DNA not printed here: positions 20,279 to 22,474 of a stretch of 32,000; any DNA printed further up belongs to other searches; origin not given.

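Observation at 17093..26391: Sugar-uptake-type locus without a hydrolase, built around an FAD oxidoreductase, a radical SAM enzyme and a TIM-barrel protein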

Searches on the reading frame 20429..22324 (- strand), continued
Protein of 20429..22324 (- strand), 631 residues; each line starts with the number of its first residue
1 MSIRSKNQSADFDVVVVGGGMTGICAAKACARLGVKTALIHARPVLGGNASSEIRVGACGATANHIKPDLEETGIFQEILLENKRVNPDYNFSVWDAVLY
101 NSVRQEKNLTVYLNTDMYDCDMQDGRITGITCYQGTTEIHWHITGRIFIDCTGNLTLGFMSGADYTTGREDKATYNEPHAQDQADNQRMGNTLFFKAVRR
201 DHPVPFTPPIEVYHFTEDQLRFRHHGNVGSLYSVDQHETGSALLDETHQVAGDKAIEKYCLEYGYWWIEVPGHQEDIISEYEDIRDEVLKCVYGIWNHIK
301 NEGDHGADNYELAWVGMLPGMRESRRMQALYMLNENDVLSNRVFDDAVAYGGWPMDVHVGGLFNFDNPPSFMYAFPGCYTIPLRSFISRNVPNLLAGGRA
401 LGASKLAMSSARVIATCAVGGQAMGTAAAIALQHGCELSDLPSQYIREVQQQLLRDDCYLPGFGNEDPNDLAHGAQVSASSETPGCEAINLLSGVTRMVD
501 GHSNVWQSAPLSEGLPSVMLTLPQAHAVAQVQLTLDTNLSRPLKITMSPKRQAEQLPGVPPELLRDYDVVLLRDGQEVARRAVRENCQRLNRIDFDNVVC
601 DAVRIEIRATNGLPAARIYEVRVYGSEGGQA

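Call 24: find_related_loci(query=A1, collection=genome_contigs, flank=10000)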
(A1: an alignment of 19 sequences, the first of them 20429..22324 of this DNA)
Query A1 (631 aa) in genome_contigs; peptide patterns used: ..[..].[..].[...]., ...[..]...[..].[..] (x = any residue, [..] = any of these).
599 stretches matched a pattern (row limit reached: there are more); 594 encode a relative of the query (tblastn E <= 1e-3); the best 80 are kept; 80 distinct loci.
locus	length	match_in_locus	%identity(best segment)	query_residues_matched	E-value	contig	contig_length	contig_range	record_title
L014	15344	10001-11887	72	1-629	0e+0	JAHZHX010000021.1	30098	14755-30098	MAG: Clostridiales bacterium isolate HRGM_Genome_3369 HRGM_Genome_3369_21, whole genome shotgun sequence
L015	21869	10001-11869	59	1-624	0e+0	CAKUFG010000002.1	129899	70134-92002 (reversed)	MAG: uncultured Clostridia bacterium isolate REFINED_METABAT215_TOP10_CONTIGS_1500_ASSEMBLY_K77_MERGED__Hadza_PheChl_Fib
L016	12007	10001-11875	54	1-627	0e+0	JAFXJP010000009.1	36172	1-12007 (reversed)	MAG: Clostridia bacterium isolate RGIG6474 Sheep_Rectum.Co__c415169, whole genome shotgun sequence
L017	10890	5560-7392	55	3-624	0e+0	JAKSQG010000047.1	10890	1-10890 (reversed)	MAG: Clostridia bacterium isolate Horse_feces223 MAG223_47, whole genome shotgun sequence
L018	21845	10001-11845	53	6-624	0e+0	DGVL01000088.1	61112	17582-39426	MAG TPA_asm: Lachnospira sp. UBA4285 UBA4285_contig_9803, whole genome shotgun sequence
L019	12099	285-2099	52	6-624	0e+0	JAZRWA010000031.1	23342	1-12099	MAG: Clostridia bacterium isolate T1900044952_TA20190005.MAGScoT_cleanbin_000118 SGB_3710_k141_1798952, whole genome sho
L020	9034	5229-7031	51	12-624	0e+0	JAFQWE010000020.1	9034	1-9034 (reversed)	MAG: Clostridia bacterium isolate RGIG2206 Goat_Colon.Co__c1138193, whole genome shotgun sequence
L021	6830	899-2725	50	2-624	0e+0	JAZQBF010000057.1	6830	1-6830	MAG: Faecousia sp. isolate T1900044641_TS20190107.MAGScoT_cleanbin_000043 SGB_1259_k141_934932, whole genome shotgun seq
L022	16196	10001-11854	51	1-627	0e+0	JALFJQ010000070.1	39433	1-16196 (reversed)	MAG: Clostridiales bacterium isolate SUG741 k141_350205, whole genome shotgun sequence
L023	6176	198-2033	45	5-624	0e+0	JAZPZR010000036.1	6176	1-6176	MAG: Eubacteriales bacterium isolate T1900044644_TS20190110.MAGScoT_cleanbin_000054 SGB_1325_k141_236805, whole genome s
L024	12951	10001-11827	47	11-624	0e+0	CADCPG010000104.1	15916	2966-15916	MAG: uncultured Ruminococcus sp. isolate RUG14854 genome assembly, contig: RUG14854_asm_104, whole genome shotgun sequen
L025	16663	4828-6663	48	8-624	0e+0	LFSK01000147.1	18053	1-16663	MAG: Clostridiaceae bacterium DTU059 scaffold14660, whole genome shotgun sequence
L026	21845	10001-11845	48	1-624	0e+0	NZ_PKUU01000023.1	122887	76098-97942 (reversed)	Clostridium sp. chh4-2 Scaffold23, whole genome shotgun sequence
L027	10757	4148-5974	46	12-627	0e+0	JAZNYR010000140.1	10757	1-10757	MAG: Clostridia bacterium isolate T1900044774_TS20190240.MAGScoT_cleanbin_000050 SGB_2470_k141_2071817, whole genome sho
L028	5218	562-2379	48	5-627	0e+0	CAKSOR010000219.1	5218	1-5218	MAG: uncultured Eubacteriales bacterium isolate REFINED_METABAT215_TOP10_CONTIGS_1500_ASSEMBLY_K77_MERGED__Hadza_MoBio_h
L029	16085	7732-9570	53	6-628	0e+0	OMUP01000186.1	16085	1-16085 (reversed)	uncultured Lachnospiraceae bacterium isolate hRUG884 genome assembly, contig: NODE_4811_length_16085_cov_13.0998, whole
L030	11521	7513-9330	48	12-624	0e+0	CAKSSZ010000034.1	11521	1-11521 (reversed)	MAG: uncultured Clostridia bacterium isolate REFINED_METABAT215_TOP10_CONTIGS_1500_ASSEMBLY_K77_MERGED__Hadza_MoBio_hadz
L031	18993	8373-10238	46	8-629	0e+0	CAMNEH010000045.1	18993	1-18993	MAG: uncultured Clostridia bacterium isolate SRR1206671_bin.102_metaWRAP_v1.3_MAG genome assembly, contig: NODE.5729_len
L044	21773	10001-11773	43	3-624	6e-155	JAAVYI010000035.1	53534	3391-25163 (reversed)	MAG: Clostridia bacterium isolate ABMPRH_98_1 k141_1375958, whole genome shotgun sequence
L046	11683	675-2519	46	9-624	2e-154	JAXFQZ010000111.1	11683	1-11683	MAG: Candidatus Ornithospirochaeta sp. isolate SUG3676 k141_3239786, whole genome shotgun sequence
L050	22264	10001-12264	45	37-627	6e-147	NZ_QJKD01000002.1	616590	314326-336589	Hungatella effluvii strain DSM 24995 Ga0244553_102, whole genome shotgun sequence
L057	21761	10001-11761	38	3-624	2e-134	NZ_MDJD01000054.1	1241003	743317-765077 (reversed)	Flavivirga aquatica strain SK-16 scaffold9_cov54_read183, whole genome shotgun sequence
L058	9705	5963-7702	40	13-625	2e-133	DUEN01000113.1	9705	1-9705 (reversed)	MAG TPA_asm: Caldilineae bacterium isolate J4 Contig113, whole genome shotgun sequence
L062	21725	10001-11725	41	6-623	2e-131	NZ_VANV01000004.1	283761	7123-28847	Acidaminobacter sp. JC074 scaffold_3, whole genome shotgun sequence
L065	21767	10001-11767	38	6-624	2e-126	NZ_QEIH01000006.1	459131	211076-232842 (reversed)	Lutibacter citreus strain 1KV19 contig6, whole genome shotgun sequence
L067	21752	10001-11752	38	11-624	4e-126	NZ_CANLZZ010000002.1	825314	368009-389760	Uncultured Lutibacter sp. isolate 4-1427.fasta NODE_2, whole genome shotgun sequence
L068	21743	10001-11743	37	13-625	7e-126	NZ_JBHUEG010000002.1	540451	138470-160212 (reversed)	Sphingobacterium suaedae strain CGMCC 1.15277 velvet_auto_127_2, whole genome shotgun sequence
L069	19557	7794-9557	37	6-624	1e-125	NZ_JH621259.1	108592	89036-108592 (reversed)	Aquimarina agarilytica ZC1 Scaffold14, whole genome shotgun sequence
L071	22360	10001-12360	51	8-624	2e-179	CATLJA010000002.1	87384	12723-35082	MAG TPA_asm: uncultured Oscillibacter sp. isolate MGG02999_1680015431 genome assembly, contig: ERR2136575_81, whole geno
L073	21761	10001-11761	37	6-624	4e-124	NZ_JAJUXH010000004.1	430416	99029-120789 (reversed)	Dyadobacter sp. CY323 Scaffold4_1, whole genome shotgun sequence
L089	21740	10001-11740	37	13-624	8e-119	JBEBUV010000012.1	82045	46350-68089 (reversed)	MAG: Pedobacter hiemivivus isolate T2.bin.227 NODE_737_length_82045_cov_12.857812, whole genome shotgun sequence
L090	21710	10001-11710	39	6-623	8e-119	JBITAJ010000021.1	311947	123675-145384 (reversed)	MAG: Sedimentisphaeraceae bacterium JB056 k141_32750, whole genome shotgun sequence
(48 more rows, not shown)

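Call 28: search_protein_families(library=pfam, proteins=[L067:6946-8415:+, L071:6701-8071:+, L046:7325-8245:+, L022:4018-4965:+, L089:8762-9823:+, L050:5818-7257:+, L062:13778-14767:-, L022:5040-6626:+, L067:12914-14353:+, L069:10805-13252:-], max_evalue=0.00001)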
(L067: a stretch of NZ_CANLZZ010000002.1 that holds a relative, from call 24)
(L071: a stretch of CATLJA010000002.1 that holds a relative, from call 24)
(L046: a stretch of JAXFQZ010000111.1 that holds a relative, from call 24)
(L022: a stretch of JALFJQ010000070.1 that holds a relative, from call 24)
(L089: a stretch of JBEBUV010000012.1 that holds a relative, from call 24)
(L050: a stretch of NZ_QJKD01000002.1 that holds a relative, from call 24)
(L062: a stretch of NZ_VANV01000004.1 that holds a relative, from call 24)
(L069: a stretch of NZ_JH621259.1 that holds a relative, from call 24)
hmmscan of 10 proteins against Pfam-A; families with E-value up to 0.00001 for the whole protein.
L067:6946-8415:+ (489 aa): 4 families
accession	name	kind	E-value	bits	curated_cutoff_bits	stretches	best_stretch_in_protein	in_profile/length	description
PF00884.28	Sulfatase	-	1.7e-49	169.2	25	1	33-381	1-301/301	Sulfatase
PF16347.10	SGSH_C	-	1.6e-21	77.5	29.3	1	330-470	2-150/154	N-sulphoglucosamine sulphohydrolase, C-terminal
PF01663.27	Phosphodiest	-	4.1e-11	43.5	23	1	70-325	19-220/342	Type I phosphodiesterase / nucleotide pyrophosphatase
PF02995.22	DUF229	-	7.7e-08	31.9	25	1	288-358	305-373/496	Protein of unknown function (DUF229)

L071:6701-8071:+ (456 aa): 2 families
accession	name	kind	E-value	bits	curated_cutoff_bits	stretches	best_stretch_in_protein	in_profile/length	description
PF12831.13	FAD_oxidored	-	2.1e-115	386.8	27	1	16-447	1-416/416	FAD dependent oxidoreductase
PF01946.23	Thi4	-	8.6e-06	25.6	26.2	1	6-58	9-62/235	Thi4 family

L046:7325-8245:+ (306 aa): 1 family
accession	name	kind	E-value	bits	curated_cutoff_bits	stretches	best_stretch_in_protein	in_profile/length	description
PF00528.27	BPD_transp_1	-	6e-14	52.6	26.4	1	100-292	4-174/184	Binding-protein-dependent transport system inner membrane component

L022:4018-4965:+ (315 aa): 1 family
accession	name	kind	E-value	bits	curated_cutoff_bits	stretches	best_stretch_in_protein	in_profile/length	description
PF00528.27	BPD_transp_1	-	5.6e-09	36.4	26.4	1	112-308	6-182/184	Binding-protein-dependent transport system inner membrane component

L089:8762-9823:+ (353 aa): 0 families

L050:5818-7257:+ (479 aa): 1 family
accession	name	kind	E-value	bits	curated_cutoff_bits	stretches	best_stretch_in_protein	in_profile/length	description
PF01547.30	SBP_bac_1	-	1.3e-29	104.6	26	1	89-384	13-304/307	Bacterial extracellular solute-binding protein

L062:13778-14767:- (329 aa): 2 families
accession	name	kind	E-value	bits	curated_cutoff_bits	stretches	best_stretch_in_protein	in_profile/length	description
PF12833.13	HTH_18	-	1.2e-24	86.8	33.6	1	249-327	1-79/80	Helix-turn-helix domain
PF00165.29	HTH_AraC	-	2e-20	72.8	26.6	2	292-326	8-41/42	Bacterial regulatory helix-turn-helix proteins, AraC family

L022:5040-6626:+ (528 aa): 1 family
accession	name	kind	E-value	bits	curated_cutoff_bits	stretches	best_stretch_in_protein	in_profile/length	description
PF01547.30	SBP_bac_1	-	9.8e-14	52.5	26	1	81-304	20-229/307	Bacterial extracellular solute-binding protein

L067:12914-14353:+ (479 aa): 1 family
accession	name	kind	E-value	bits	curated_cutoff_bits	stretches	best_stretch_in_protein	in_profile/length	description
PF02554.20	CstA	-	2.4e-59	202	27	3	4-155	6-159/560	Carbon starvation protein CstA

L069:10805-13252:- (815 aa): 6 families
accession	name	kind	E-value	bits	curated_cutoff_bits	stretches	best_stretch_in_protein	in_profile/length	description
PF02836.23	Glyco_hydro_2_C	-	1.7e-30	106.6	21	1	309-525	6-209/302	Glycosyl hydrolases family 2, TIM barrel domain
PF02837.24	Glyco_hydro_2_N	-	3.8e-28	99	28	1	40-186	3-166/169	Glycosyl hydrolases family 2, sugar binding domain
PF16355.11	DUF4982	-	2.8e-18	66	23.9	1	638-698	1-61/61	Domain of unknown function (DUF4982)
PF00703.27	Glyco_hydro_2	-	1.8e-15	58.1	23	1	199-301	6-109/109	Glycosyl hydrolases family 2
PF18565.7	Glyco_hydro2_C5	-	3.3e-15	56.3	32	1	722-808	14-100/103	Glycoside hydrolase family 2 C-terminal domain 5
PF22666.2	Glyco_hydro_2_N2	-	9e-07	29.5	27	1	76-168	30-122/167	Glycosyl hydrolase 2 galactose-binding domain-like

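Call 29: search_protein_families(library=pfam, proteins=[L090:15954-19301:+, L029:3298-4059:-, L031:7457-8332:+, L089:3885-7226:+, L068:7180-8862:+, L058:4649-5794:+, L057:14780-16489:+, L014:7380-9005:-, L015:6613-8397:-, L024:11775-12767:-], max_evalue=0.00001)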
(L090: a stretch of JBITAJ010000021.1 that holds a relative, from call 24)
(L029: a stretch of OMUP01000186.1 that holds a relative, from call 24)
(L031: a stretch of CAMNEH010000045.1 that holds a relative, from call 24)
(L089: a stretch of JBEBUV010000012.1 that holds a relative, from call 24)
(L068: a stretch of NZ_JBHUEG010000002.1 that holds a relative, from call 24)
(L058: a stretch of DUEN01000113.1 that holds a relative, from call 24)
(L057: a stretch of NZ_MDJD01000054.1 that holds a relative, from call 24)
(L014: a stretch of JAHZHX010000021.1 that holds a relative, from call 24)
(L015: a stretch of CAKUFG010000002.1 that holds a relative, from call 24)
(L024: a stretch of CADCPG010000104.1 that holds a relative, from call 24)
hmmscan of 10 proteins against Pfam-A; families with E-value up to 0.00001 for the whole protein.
L090:15954-19301:+ (1115 aa): 3 families
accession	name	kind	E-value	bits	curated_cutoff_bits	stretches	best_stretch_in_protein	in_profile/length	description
PF25275.1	Golvesin_C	-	3.6e-22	79.3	31.6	1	633-767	1-131/132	Golvesin C-terminal domain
PF21231.2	GH141_M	-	3e-14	53.6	27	1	140-273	14-155/156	GH141 insertion domain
PF04616.20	Glyco_hydro_43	-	3.7e-10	40.1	32.2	1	853-924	52-110/288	Glycosyl hydrolases family 43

L029:3298-4059:- (253 aa): 3 families
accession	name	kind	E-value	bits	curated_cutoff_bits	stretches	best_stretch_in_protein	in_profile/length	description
PF07702.18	UTRA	-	1.1e-23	84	23.8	1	105-244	2-139/141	UTRA domain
PF00392.27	GntR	-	5e-19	68.2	27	1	20-82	2-64/64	Bacterial regulatory proteins, gntR family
PF07848.18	PaaX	-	4e-06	27.4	24.8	1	46-76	27-57/70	PaaX-like protein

L031:7457-8332:+ (291 aa): 1 family
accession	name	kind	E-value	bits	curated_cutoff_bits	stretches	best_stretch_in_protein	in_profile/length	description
PF01261.30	AP_endonuc_2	-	2.1e-28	100.1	31.1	1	27-252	2-220/249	Xylose isomerase-like TIM barrel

L089:3885-7226:+ (1113 aa): 4 families
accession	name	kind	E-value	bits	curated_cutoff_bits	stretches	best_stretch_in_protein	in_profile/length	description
PF07715.20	Plug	-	8.2e-22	78.2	23.9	1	226-341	2-107/107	TonB-dependent Receptor Plug Domain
PF13715.12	CarbopepD_reg_2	-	9.3e-20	70.9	32.2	1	137-218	1-88/88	CarboxypepD_reg-like domain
PF13620.12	CarboxypepD_reg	-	6.6e-12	46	32.3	1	137-198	2-73/82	Carboxypeptidase regulatory-like domain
PF07660.19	STN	-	5.1e-06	26.6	28.4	0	69-118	1-50/52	Secretin and TonB N terminus short domain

L068:7180-8862:+ (560 aa): 2 families
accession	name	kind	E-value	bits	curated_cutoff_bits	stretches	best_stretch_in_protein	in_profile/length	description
PF07980.17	SusD_RagB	-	7.6e-43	147.7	23.1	1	269-560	33-297/297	SusD family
PF14322.12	SusD-like_3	-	1.4e-15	58.5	27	1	60-207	60-191/191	Starch-binding associating with outer membrane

L058:4649-5794:+ (381 aa): 1 family
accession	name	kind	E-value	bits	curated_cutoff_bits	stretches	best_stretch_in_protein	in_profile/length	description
PF01208.23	URO-D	-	1.6e-19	70.6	23.9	1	146-357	126-335/346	Uroporphyrinogen decarboxylase (URO-D)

L057:14780-16489:+ (569 aa): 1 family
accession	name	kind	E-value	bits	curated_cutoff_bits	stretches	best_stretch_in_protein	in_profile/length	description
PF00474.23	SSF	-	1.9e-24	86.7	22.8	1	34-420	2-394/406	Sodium:solute symporter family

L014:7380-9005:- (541 aa): 2 families
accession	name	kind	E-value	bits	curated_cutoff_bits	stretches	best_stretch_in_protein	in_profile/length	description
PF02782.22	FGGY_C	-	4.2e-34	118.5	27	1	287-485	2-198/198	FGGY family of carbohydrate kinases, C-terminal domain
PF00370.27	FGGY_N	-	2.5e-16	60.5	28.8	1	4-276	1-244/245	FGGY family of carbohydrate kinases, N-terminal domain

L015:6613-8397:- (594 aa): 1 family
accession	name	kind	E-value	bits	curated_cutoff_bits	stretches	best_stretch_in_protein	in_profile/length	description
PF13385.13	Laminin_G_3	-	3.5e-10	40.6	27.6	1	138-227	65-151/151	Concanavalin A-like lectin/glucanases superfamily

L024:11775-12767:- (330 aa): 2 families
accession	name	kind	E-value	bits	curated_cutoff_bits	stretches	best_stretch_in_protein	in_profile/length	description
PF00753.33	Lactamase_B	-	5.1e-24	85.7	22.7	1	35-248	2-195/196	Metallo-beta-lactamase superfamily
PF12706.13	Lactamase_B_2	-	8.7e-06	25.9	27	0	52-191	4-152/200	Beta-lactamase superfamily domain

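Call 43: predict_structure(alignment_id=A1)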
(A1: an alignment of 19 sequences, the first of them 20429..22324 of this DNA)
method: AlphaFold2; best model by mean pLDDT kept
length: 631 residues; sequences in the alignment: 19
mean_pLDDT: 68.7   pTM: 0.76
mean pLDDT of the five models: 68.7, 67.0, 64.5, 60.5, 59.3
residues with pLDDT >= 90: 152; 70-90: 194; 50-70: 119; < 50: 166
segments of 3 or more residues with pLDDT < 50: 1-3, 48-71, 175-180, 189-193, 222-267, 316-325, 333-361, 366-384, 398-416, 628-631
pLDDT, mean of each block of 10 residues (from residue 1): 70 91 89 96 68 38 42 76 80 80 93 91 96 91 95 74 68 51 56 55 80 71 35 28 25 24 42 61 69 75 67 52 50 44 32 31 44 34 60 72 30 49 89 91 83 81 78 91 86 67 79 90 95 80 57 67 92 97 92 95 95 87 69 29
secondary structure, 60 per line:
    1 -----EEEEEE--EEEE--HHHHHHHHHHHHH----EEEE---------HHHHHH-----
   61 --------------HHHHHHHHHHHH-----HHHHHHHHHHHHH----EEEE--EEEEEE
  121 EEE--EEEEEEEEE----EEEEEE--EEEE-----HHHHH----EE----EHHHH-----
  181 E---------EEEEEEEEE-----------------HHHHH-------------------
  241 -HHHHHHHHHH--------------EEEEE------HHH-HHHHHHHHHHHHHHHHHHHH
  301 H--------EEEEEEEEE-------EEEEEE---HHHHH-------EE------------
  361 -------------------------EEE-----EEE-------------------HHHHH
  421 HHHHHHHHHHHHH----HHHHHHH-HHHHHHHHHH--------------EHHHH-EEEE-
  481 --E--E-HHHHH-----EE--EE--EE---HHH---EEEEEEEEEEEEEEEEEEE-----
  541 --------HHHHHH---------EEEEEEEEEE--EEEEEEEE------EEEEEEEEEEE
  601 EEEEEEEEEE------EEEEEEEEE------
elements in order: E6-11 E14-17 H20-32 E37-40 H50-55 H75-86 H92-104 E109-112 E115-123 E126-134 E139-144 E147-150 H156-160 H172-175 E191-199 H217-221 H242-251 E266-270 H281-301 E310-318 E326-331 H335-339 E386-388 E394-396 H416-433 H438-444 H446-455 H471-474 E476-479 H488-492 E517-535 H549-554 E564-573 E576-583 E590-610 E617-625

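Call 45: fold_search(model_id=the predicted structure, library=pdb)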
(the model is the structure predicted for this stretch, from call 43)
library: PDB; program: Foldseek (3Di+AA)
matches with E <= 10: 1981; with E <= 0.001: 1079
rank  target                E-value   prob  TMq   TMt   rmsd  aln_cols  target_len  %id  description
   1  8urd_C                7.3e-12  1.00  0.28  0.41  12.3       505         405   10  Bacillus niacini flavin monooxygenase with bound (2,6)DHP (released 2024-09-18)
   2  3le0                  3.1e-10  1.00  0.20  0.82   3.3       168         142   23  Lectin Domain of Lectinolysin complexed with Glycerol (released 2010-12-29)
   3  4gwi_A                3.3e-10  1.00  0.20  0.79   3.9       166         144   25  His 62 mutant of the lectin binding domain of lectinolysin complexed with Lewis y (released 2012-11-21)
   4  8urc_A                3.5e-10  1.00  0.30  0.43  10.6       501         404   10  Bacillus niacini flavin monooxygenase (released 2024-09-18)
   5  8uiu_A                3.9e-10  1.00  0.29  0.41  10.5       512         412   11  Structure of an FMO from Bacillus niacini (released 2024-09-18)
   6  8uiu_C                4.1e-10  1.00  0.28  0.41  11.4       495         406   10  Structure of an FMO from Bacillus niacini (released 2024-09-18)
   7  4gwj_A                4.3e-10  1.00  0.20  0.81   3.2       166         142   24  His 62 mutant of the lectin binding domain of Lectinolysin complexed with Lewis b (released 2012-11-21)
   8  3lek_A                5.2e-10  1.00  0.20  0.82   3.2       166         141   24  Lectin Domain of Lectinolysin complexed with Lewis B Antigen (released 2010-12-29)
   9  3lei                  5.5e-10  1.00  0.20  0.81   3.8       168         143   24  Lectin Domain of Lectinolysin complexed with Fucose (released 2010-12-29)
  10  6b58_C                8.6e-10  1.00  0.28  0.32  18.0       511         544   14  FrdA-SdhE assembly intermediate (released 2018-01-24)
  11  4opl                  9.6e-10  1.00  0.28  0.37  13.2       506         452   11  Constructing tailored isoprenoid products by structure-guided modification of geranylgeranyl reductase. (released 2014-07-09)
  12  4opt                  1.1e-09  1.00  0.29  0.39  12.6       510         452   10  Constructing tailored isoprenoid products by structure-guided modification of geranylgeranyl reductase (released 2014-07-09)
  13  8urd_B                1.1e-09  1.00  0.26  0.38  11.9       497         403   11  Bacillus niacini flavin monooxygenase with bound (2,6)DHP (released 2024-09-18)
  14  3oz2                  1.8e-09  1.00  0.29  0.43  12.8       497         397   12  Crystal structure of a geranylgeranyl bacteriochlorophyll reductase-like (Ta0516) from Thermoplasma acidophilum at 1.60  (released 2010-10-27)
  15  3ces_B                2.5e-09  1.00  0.24  0.29  16.8       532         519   12  Crystal Structure of E.coli MnmG (GidA), a Highly-Conserved tRNA Modifying Enzyme (released 2009-03-03)
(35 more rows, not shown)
